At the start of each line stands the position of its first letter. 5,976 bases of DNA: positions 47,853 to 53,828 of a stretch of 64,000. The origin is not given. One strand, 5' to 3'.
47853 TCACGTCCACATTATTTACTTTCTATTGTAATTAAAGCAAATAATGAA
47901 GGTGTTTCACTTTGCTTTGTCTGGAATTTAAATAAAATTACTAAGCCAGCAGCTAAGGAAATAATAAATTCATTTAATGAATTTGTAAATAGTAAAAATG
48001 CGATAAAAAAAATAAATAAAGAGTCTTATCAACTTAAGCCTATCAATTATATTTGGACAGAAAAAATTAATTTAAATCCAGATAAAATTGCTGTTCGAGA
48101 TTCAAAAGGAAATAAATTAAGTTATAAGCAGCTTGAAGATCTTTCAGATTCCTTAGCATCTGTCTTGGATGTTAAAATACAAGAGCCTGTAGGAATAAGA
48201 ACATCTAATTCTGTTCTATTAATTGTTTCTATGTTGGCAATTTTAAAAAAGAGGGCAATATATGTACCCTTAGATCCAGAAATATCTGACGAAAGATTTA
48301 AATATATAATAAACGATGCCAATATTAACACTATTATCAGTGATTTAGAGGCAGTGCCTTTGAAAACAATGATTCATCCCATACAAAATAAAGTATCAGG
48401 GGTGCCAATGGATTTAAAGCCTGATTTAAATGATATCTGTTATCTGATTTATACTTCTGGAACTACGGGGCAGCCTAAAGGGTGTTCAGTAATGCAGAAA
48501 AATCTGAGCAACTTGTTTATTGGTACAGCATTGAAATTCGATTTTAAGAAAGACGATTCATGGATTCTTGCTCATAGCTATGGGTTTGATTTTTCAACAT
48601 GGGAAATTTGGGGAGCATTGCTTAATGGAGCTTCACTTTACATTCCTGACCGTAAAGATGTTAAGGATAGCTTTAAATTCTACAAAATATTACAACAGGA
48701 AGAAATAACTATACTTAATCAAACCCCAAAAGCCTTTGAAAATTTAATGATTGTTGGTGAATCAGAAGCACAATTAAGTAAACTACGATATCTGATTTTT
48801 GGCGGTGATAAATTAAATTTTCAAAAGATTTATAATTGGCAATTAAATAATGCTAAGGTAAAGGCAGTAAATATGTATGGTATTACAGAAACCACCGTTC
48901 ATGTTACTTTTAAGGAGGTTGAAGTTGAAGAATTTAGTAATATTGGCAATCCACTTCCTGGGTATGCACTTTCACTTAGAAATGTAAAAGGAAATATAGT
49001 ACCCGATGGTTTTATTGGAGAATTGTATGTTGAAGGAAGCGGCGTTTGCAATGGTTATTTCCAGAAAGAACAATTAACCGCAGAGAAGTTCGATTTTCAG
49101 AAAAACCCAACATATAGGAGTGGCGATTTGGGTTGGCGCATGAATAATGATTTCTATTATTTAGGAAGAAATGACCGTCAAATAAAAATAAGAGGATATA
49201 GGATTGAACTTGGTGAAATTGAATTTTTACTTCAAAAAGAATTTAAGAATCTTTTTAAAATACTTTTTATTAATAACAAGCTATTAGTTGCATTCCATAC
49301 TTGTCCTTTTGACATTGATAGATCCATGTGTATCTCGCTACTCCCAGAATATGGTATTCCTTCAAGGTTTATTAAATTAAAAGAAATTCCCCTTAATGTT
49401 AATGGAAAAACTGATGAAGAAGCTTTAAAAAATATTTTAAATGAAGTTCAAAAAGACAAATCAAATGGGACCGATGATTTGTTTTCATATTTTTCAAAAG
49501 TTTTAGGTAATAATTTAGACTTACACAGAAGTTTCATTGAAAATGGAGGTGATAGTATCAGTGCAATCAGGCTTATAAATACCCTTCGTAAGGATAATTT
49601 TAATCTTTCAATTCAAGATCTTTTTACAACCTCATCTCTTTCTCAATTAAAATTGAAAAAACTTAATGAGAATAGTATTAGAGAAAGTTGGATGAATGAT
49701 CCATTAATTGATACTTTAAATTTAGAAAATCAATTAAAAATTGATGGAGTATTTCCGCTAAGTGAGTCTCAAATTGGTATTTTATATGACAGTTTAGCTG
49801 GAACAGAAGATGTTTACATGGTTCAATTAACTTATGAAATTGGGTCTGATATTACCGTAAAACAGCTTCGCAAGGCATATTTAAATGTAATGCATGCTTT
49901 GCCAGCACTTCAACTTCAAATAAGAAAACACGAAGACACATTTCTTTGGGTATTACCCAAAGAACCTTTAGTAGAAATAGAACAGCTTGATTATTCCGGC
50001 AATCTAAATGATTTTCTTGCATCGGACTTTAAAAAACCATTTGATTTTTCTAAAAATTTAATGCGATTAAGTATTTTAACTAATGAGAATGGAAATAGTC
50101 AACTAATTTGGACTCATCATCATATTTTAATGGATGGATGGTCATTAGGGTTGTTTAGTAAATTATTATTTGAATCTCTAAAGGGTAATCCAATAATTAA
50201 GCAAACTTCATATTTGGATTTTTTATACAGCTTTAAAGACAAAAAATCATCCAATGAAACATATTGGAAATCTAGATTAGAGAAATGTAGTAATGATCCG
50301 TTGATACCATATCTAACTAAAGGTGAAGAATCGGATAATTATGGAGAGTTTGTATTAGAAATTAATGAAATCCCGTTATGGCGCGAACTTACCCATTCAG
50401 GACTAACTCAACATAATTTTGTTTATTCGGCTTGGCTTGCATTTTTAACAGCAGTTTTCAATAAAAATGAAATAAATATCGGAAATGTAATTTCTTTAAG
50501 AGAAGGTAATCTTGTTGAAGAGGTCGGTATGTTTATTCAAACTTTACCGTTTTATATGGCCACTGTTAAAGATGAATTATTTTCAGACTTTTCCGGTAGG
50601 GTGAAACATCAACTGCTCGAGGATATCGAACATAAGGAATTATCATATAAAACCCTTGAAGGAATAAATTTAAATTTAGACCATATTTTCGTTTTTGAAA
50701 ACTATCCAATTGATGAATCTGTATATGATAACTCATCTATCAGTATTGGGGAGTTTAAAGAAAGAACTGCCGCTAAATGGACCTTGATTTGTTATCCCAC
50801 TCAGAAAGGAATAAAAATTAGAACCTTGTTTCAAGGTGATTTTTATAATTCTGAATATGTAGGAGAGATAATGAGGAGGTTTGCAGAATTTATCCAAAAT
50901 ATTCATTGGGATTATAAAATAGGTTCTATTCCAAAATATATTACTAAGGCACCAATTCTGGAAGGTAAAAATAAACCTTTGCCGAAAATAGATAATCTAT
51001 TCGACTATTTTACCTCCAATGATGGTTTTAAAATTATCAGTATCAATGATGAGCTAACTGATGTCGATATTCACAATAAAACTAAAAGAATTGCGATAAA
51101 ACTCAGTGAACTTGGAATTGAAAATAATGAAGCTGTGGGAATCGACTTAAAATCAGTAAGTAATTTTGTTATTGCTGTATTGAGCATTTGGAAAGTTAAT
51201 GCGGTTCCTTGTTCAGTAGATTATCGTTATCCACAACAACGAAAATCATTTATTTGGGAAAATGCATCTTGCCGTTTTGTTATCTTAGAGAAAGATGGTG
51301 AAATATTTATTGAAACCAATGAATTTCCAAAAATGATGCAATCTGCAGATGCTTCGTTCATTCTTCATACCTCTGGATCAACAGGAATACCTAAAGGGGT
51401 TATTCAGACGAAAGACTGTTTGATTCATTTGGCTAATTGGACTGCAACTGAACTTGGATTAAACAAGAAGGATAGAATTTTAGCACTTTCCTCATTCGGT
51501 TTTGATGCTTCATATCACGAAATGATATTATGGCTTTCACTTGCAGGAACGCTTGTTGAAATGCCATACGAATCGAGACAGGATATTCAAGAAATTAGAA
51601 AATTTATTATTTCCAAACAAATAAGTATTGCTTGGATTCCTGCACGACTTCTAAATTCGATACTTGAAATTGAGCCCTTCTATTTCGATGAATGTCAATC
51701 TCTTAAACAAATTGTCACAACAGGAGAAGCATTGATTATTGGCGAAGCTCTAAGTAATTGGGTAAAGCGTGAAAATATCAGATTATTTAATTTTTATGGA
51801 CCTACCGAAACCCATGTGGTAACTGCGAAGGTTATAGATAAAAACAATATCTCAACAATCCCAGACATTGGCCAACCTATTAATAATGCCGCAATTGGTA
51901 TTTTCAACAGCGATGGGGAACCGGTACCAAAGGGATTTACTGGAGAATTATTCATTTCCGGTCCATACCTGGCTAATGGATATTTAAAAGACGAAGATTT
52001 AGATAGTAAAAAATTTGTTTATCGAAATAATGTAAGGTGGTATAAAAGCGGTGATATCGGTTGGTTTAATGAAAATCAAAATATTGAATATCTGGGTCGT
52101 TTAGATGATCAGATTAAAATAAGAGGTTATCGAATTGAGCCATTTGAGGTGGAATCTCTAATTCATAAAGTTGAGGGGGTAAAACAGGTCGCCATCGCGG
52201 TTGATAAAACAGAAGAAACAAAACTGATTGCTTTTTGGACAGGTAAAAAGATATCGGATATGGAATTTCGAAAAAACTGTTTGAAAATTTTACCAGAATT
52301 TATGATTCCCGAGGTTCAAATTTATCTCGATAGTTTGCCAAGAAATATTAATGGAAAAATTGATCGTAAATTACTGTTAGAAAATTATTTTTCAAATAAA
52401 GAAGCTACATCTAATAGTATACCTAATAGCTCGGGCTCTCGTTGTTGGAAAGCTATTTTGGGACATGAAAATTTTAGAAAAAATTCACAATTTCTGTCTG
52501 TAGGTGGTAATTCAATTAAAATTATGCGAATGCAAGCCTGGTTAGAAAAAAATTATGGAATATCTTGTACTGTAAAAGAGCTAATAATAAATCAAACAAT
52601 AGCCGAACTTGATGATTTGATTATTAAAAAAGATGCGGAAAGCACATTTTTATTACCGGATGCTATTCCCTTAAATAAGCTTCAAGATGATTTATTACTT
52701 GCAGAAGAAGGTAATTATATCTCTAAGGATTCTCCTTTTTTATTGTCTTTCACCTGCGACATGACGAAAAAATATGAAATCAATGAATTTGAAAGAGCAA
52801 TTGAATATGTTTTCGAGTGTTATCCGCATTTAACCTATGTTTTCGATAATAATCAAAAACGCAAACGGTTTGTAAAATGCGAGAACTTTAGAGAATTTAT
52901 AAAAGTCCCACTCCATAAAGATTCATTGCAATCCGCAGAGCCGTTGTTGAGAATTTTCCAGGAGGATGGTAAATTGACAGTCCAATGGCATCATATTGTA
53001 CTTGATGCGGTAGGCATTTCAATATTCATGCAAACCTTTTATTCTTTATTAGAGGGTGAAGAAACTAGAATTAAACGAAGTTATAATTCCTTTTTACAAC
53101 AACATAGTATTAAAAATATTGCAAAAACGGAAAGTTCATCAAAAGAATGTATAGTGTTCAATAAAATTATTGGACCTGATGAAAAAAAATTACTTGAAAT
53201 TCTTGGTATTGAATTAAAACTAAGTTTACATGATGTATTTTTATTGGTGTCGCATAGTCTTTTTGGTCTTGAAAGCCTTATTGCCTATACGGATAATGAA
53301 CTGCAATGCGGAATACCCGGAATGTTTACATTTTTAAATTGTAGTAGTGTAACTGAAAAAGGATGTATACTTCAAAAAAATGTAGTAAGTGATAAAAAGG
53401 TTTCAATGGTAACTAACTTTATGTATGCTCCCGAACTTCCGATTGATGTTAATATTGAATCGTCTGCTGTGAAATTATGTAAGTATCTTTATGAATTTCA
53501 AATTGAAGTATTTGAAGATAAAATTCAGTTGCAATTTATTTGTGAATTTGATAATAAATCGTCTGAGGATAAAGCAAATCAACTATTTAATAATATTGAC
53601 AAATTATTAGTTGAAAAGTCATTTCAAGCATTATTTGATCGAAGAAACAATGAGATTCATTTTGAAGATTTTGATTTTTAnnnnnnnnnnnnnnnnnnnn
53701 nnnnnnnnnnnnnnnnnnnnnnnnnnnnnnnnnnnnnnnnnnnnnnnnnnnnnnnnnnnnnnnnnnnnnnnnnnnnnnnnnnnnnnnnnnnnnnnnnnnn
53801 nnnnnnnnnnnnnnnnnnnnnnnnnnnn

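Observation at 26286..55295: A ~29-kb, 13-gene NRPS biosynthetic gene cluster on a single strand, the dominant accessory system in the window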

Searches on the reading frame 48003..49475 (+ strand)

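Call 13: search_protein_families(library=pfam, proteins=[window:48003-49475:+], max_evalue=1)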
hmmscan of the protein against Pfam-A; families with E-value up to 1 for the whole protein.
window:48003-49475:+ (491 aa): 1 family
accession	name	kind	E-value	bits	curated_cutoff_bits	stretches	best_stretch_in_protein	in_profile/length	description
PF00501.34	AMP-binding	-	2.3e-69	234.5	29.9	1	21-353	4-384/384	AMP-binding enzyme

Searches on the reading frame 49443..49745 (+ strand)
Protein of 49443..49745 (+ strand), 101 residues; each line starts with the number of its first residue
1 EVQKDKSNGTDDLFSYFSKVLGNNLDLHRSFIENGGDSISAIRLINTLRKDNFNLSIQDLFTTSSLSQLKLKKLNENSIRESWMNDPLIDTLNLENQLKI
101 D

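Call 13: search_protein_families(library=pfam, proteins=[window:49443-49745:+], max_evalue=1)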
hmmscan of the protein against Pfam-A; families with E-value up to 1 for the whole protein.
window:49443-49745:+ (101 aa): 1 family
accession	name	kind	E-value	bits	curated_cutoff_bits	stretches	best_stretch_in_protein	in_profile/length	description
PF00550.31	PP-binding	-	7.7e-09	36.1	20.8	1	14-69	4-63/67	Phosphopantetheine attachment site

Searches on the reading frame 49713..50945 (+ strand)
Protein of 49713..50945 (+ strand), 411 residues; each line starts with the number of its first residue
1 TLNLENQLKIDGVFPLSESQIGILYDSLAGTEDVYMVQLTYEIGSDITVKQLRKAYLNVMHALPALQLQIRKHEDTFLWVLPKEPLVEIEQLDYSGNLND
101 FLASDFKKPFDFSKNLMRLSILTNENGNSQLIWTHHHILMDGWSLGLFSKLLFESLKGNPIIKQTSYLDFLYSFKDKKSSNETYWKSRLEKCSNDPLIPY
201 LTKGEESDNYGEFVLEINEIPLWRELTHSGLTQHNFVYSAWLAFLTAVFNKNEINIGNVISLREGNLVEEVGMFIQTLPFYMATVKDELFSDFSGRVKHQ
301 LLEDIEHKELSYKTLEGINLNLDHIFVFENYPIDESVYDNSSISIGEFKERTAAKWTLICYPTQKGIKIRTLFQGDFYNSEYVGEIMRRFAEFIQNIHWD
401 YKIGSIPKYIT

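Call 13: search_protein_families(library=pfam, proteins=[window:49713-50945:+], max_evalue=1)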
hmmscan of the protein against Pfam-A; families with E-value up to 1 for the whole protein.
window:49713-50945:+ (411 aa): 1 family
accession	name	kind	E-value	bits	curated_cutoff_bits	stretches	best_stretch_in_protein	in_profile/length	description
PF00668.25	Condensation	-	1.1e-41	143.5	30.6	1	12-397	3-433/456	Condensation domain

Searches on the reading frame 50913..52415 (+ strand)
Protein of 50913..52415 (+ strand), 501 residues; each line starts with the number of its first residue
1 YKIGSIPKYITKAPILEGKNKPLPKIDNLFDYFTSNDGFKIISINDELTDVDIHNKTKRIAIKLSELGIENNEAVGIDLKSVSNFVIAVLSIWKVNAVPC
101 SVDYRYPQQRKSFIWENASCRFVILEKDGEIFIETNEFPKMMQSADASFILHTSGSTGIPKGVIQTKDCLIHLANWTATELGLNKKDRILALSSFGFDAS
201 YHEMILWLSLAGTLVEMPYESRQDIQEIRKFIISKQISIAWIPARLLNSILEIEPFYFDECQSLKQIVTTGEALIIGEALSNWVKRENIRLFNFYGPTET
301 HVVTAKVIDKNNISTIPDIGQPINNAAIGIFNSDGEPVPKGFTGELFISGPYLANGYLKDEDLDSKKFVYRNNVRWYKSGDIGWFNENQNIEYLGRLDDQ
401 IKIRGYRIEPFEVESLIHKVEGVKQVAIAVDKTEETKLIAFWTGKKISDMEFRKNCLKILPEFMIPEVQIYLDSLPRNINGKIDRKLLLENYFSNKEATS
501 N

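Call 13: search_protein_families(library=pfam, proteins=[window:50913-52415:+], max_evalue=1)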
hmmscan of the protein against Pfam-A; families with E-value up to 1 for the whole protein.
window:50913-52415:+ (501 aa): 2 families
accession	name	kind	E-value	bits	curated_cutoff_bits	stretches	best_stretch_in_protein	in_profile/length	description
PF00501.34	AMP-binding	-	2.5e-47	162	29.9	1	51-358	25-384/384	AMP-binding enzyme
PF13193.12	AMP-binding_C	-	0.0054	18.1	24.5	1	412-482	1-76/76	AMP-binding enzyme C-terminal domain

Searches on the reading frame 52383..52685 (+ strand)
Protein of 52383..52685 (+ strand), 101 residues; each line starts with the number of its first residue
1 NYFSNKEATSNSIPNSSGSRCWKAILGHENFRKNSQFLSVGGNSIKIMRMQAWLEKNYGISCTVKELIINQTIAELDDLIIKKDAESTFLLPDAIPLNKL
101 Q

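Call 13: search_protein_families(library=pfam, proteins=[window:52383-52685:+], max_evalue=1)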
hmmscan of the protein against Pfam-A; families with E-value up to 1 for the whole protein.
window:52383-52685:+ (101 aa): 3 families
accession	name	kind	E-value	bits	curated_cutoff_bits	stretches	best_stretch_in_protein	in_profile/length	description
PF00550.31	PP-binding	-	3.5e-08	34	20.8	1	20-76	5-63/67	Phosphopantetheine attachment site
PF23297.2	ACP_SdgA_C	-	0.019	15.5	27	1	33-83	32-82/95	Highly reducing polyketide synthase sdgA, C-terminal ACP domain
PF15672.10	Mucin15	-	0.049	13.5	27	1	4-90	38-124/315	Cell-membrane associated Mucin15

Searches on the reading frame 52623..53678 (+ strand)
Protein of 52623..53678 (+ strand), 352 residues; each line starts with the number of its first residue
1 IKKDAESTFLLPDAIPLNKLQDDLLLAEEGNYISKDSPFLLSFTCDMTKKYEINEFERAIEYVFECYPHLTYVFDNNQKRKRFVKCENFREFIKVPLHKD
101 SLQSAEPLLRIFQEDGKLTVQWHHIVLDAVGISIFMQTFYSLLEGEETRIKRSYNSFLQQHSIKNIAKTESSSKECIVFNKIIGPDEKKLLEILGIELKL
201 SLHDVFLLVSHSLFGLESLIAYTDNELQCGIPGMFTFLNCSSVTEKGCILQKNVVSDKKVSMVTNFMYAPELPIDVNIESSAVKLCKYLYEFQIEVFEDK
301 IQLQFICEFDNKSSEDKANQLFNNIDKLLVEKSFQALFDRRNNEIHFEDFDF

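Call 13: search_protein_families(library=pfam, proteins=[window:52623-53678:+], max_evalue=1)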
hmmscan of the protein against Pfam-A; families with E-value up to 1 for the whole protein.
window:52623-53678:+ (352 aa): 2 families
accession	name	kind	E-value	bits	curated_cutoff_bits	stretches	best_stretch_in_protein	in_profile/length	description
PF00668.25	Condensation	-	2.8e-05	23.5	30.6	1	108-162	123-183/456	Condensation domain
PF18730.6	HEPN_Cthe2314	-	0.0061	17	27.1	1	311-347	93-124/174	Cthe_2314-like HEPN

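Call 75: search_protein_families(library=ncbifam, proteins=[window:52623-53678:+], max_evalue=0.01)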
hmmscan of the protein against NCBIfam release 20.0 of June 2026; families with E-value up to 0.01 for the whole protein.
window:52623-53678:+ (352 aa): 0 families

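Call 93: predict_structure(alignment_id=A3)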
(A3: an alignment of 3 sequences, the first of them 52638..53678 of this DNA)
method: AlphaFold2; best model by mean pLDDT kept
length: 347 residues; sequences in the alignment: 3
mean_pLDDT: 58.2   pTM: 0.54
mean pLDDT of the five models: 58.2, 57.0, 54.1, 48.3, 39.1
residues with pLDDT >= 90: 22; 70-90: 98; 50-70: 77; < 50: 150
segments of 3 or more residues with pLDDT < 50: 1-36, 63-102, 118-129, 143-167, 221-232, 266-278, 336-347
pLDDT, mean of each block of 10 residues (from residue 1): 25 36 33 47 60 62 48 39 30 32 54 54 45 59 45 34 47 88 89 86 89 76 39 72 77 75 51 37 77 85 81 90 86 56 30
secondary structure, 60 per line:
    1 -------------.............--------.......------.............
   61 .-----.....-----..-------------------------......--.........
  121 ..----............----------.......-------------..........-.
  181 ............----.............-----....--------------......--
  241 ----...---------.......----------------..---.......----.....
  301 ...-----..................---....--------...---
elements in order: H14-26 E35-41 H48-61 E67-71 E104-109 E112-118 H119-122 H127-138 H149-155 E169-178 H180-192 H197-209 E215-218 E233-238 E245-247 E257-263 E285-291 E296-303 H309-326 H330-333

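Call 95: fold_search(model_id=the predicted structure, library=pdb)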
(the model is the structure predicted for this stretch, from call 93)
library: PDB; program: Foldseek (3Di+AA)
matches with E <= 10: 485; with E <= 0.001: 211
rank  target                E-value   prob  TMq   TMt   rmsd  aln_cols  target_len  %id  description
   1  6mg0_B                3.2e-11  1.00  0.39  0.12  10.9       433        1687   13  Crystal structure of a 5-domain construct of LgrA in the thiolation state (released 2019-11-20)
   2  6ozv                  4.8e-11  1.00  0.47  0.23  11.0       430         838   10  The structure of condensation and adenylation domains of teixobactin-producing nonribosomal peptide synthetase Txo1 seri (released 2019-05-29)
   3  7ly7_A                1.3e-10  1.00  0.35  0.17  12.5       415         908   10  Crystal structure of the elongation module of the bacillamide NRPS, BmdB, in complex with the oxidase BmdC (released 2022-02-02)
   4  9be3_A                1.8e-10  1.00  0.39  0.11  11.3       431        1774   12  The pre-condensation state of the dimodular NRPS protein LgrA (released 2024-11-20)
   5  9meh                  2.1e-10  1.00  0.38  0.11  12.0       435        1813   12  Crystal structure of the dimodular LgrA after protein ligation (released 2025-03-05)
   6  6cgo_A                2.3e-10  1.00  0.42  0.32  12.5       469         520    8  Molecular basis for condensation domain-mediated chain release from the enacyloxin polyketide synthase (released 2019-02-27)
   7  6p1j_A                5.4e-10  1.00  0.45  0.20  11.1       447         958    9  The structure of condensation and adenylation domains of teixobactin-producing nonribosomal peptide synthetase Txo2 se (released 2019-05-29)
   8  6p4u                  6.1e-10  1.00  0.45  0.22  11.3       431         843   10  The structure of condensation and adenylation domains of teixobactin-producing nonribosomal peptide synthetase Txo1 seri (released 2019-06-12)
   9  6mg0_A                7.3e-10  1.00  0.40  0.12  10.6       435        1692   11  Crystal structure of a 5-domain construct of LgrA in the thiolation state (released 2019-11-20)
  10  6oyf                  8.8e-10  1.00  0.46  0.22  11.2       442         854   10  The structure of condensation and adenylation domains of teixobactin-producing nonribosomal peptide synthetase Txo1 seri (released 2019-05-29)
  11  8f7h                  8.8e-10  1.00  0.41  0.35  11.5       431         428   12  The condensation domain of surfactin A synthetase C variant 18b in space group P212121 (released 2023-11-22)
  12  6mfw                  8.8e-10  1.00  0.39  0.15  11.4       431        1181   12  Crystal structure of a 4-domain construct of LgrA in the substrate donation state (released 2019-11-20)
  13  6mfx                  8.8e-10  1.00  0.39  0.15  11.3       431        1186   11  Crystal structure of a 4-domain construct of a mutant of LgrA in the substrate donation state (released 2019-11-20)
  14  9be3_B                8.8e-10  1.00  0.39  0.11  11.2       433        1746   13  The pre-condensation state of the dimodular NRPS protein LgrA (released 2024-11-20)
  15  6ta8_A                9.9e-10  1.00  0.40  0.34  11.9       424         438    9  Crystal structure of the epimerization domain from the third module of tyrocidine synthetase B, TycB3(E) (released 2020-11-18)
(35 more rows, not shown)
